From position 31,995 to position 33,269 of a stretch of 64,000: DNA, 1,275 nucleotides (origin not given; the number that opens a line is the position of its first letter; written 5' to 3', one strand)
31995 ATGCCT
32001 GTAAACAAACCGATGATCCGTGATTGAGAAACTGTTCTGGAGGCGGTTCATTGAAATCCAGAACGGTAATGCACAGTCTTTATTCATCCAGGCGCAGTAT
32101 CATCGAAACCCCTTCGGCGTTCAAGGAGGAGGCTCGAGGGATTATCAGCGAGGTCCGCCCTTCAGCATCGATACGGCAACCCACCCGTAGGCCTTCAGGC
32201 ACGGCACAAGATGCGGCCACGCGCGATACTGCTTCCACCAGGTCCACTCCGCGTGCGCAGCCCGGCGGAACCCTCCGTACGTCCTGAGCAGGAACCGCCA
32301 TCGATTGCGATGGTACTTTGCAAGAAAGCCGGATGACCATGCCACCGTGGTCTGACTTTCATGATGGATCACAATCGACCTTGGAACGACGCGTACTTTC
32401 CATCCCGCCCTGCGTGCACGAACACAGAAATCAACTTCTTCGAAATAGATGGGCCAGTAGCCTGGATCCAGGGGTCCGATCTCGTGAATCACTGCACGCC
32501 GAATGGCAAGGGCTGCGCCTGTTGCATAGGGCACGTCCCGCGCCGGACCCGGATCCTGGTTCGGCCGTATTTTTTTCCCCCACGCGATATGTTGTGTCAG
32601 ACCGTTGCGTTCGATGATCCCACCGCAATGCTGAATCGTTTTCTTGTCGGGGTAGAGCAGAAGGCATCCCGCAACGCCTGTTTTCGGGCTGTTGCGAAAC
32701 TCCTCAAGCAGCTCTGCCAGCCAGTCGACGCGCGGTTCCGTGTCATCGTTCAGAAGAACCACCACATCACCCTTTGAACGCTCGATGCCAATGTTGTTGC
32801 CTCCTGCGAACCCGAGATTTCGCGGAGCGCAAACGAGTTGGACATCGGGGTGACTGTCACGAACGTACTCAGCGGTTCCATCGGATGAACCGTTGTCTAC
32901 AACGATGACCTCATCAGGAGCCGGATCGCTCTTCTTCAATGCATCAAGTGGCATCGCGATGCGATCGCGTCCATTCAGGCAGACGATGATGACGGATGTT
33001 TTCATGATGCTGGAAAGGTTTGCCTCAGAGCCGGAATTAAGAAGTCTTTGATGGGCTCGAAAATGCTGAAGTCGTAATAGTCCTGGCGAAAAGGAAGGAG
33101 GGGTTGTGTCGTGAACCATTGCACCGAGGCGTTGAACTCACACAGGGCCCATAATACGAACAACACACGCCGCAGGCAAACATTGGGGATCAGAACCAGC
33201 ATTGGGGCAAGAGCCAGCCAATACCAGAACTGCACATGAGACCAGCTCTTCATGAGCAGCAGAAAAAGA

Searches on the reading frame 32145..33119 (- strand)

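Call 51: search_protein_families(library=pfam, proteins=[window:32145-33119:-], max_evalue=0.00001)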
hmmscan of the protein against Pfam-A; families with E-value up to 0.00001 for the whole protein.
window:32145-33119:- (324 aa): 3 families
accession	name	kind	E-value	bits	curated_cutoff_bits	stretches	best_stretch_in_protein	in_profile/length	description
PF00535.33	Glycos_transf_2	-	1.6e-25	90.5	23.3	1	42-214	1-167/168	Glycosyl transferase family 2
PF13641.12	Glyco_tranf_2_3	-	1.7e-16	61.4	27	1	41-263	3-217/230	Glycosyltransferase like family 2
PF13632.12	Glyco_trans_2_3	-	1.5e-09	38.4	27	1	120-283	2-142/198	Glycosyl transferase family group 2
